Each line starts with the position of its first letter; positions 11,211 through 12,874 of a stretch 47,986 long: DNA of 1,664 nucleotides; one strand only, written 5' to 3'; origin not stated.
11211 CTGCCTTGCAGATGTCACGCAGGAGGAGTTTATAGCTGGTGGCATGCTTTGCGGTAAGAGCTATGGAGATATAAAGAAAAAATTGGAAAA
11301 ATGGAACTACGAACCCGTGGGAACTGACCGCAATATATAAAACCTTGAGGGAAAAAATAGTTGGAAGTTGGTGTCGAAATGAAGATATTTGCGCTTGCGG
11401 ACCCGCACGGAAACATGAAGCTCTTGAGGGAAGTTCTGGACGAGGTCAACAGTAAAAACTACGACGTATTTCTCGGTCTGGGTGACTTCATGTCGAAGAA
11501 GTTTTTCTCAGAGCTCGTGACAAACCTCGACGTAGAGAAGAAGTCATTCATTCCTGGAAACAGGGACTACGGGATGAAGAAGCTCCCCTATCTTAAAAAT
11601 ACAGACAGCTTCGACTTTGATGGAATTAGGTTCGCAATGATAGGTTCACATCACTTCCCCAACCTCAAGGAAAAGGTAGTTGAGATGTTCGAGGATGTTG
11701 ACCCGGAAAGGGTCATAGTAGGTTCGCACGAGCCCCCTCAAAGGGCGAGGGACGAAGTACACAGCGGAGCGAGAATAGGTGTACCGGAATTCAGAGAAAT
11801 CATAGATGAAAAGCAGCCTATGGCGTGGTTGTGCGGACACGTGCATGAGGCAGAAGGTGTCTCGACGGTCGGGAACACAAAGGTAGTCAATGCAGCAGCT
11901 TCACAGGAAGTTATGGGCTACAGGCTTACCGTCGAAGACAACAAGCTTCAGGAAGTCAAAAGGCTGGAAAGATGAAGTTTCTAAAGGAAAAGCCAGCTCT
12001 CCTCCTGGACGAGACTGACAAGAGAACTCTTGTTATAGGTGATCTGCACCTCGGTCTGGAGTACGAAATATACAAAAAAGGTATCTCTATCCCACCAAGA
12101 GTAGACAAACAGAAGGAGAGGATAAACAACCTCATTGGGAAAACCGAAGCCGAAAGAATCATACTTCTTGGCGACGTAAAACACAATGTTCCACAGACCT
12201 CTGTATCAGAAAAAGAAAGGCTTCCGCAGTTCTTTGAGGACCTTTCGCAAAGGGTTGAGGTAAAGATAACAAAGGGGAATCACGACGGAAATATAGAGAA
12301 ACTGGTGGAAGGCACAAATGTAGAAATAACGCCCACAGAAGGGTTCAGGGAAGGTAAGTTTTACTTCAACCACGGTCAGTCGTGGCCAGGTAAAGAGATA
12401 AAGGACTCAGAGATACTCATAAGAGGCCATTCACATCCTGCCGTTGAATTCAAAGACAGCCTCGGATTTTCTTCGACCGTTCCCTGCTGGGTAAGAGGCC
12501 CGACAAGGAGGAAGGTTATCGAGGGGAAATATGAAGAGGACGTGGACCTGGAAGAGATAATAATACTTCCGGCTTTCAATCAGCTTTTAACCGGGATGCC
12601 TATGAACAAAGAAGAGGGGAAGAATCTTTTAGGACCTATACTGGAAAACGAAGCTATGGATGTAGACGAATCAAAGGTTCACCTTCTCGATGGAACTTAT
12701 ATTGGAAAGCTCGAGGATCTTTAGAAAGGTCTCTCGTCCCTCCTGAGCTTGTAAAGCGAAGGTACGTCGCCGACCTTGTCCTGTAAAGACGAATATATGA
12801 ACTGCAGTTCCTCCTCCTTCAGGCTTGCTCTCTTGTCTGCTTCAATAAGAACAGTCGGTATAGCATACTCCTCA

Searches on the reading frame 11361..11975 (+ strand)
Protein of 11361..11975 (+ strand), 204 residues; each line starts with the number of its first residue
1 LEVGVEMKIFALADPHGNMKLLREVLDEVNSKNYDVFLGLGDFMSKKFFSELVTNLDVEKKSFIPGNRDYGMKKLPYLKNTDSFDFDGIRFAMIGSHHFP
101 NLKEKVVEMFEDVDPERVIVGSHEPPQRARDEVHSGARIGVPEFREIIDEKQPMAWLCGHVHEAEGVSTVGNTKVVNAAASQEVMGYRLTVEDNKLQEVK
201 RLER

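Call 3: search_protein_families(library=pfam, proteins=[window:11361-11975:+], max_evalue=1)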
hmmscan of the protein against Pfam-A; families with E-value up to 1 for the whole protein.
window:11361-11975:+ (204 aa): 3 families
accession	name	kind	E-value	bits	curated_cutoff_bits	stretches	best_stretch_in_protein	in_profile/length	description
PF12850.12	Metallophos_2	-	1.2e-12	48.6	27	1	7-126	1-120/154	Calcineurin-like phosphoesterase superfamily domain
PF00149.33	Metallophos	-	7.7e-12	46.5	21.5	1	7-163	1-190/191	Calcineurin-like phosphoesterase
PF14582.11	Metallophos_3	-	2.8e-06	27.3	28.2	1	108-183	166-241/259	Metallophosphoesterase, calcineurin superfamily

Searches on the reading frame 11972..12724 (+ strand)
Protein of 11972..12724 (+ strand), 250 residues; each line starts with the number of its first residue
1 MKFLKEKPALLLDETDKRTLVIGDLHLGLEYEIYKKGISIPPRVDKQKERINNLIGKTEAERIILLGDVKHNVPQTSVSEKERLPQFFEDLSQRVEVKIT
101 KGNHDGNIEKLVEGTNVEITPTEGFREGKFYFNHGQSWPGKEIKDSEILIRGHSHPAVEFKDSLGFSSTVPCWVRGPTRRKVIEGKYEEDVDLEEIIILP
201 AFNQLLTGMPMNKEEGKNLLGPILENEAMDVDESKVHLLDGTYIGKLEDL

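Call 3: search_protein_families(library=pfam, proteins=[window:11972-12724:+], max_evalue=1)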
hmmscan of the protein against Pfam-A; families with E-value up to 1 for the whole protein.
window:11972-12724:+ (250 aa): 2 families
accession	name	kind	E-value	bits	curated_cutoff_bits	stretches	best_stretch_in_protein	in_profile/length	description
PF00149.33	Metallophos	-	3.9e-07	31.1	21.5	1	18-136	2-116/191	Calcineurin-like phosphoesterase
PF12850.12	Metallophos_2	-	0.00016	22.1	27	1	20-159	4-121/154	Calcineurin-like phosphoesterase superfamily domain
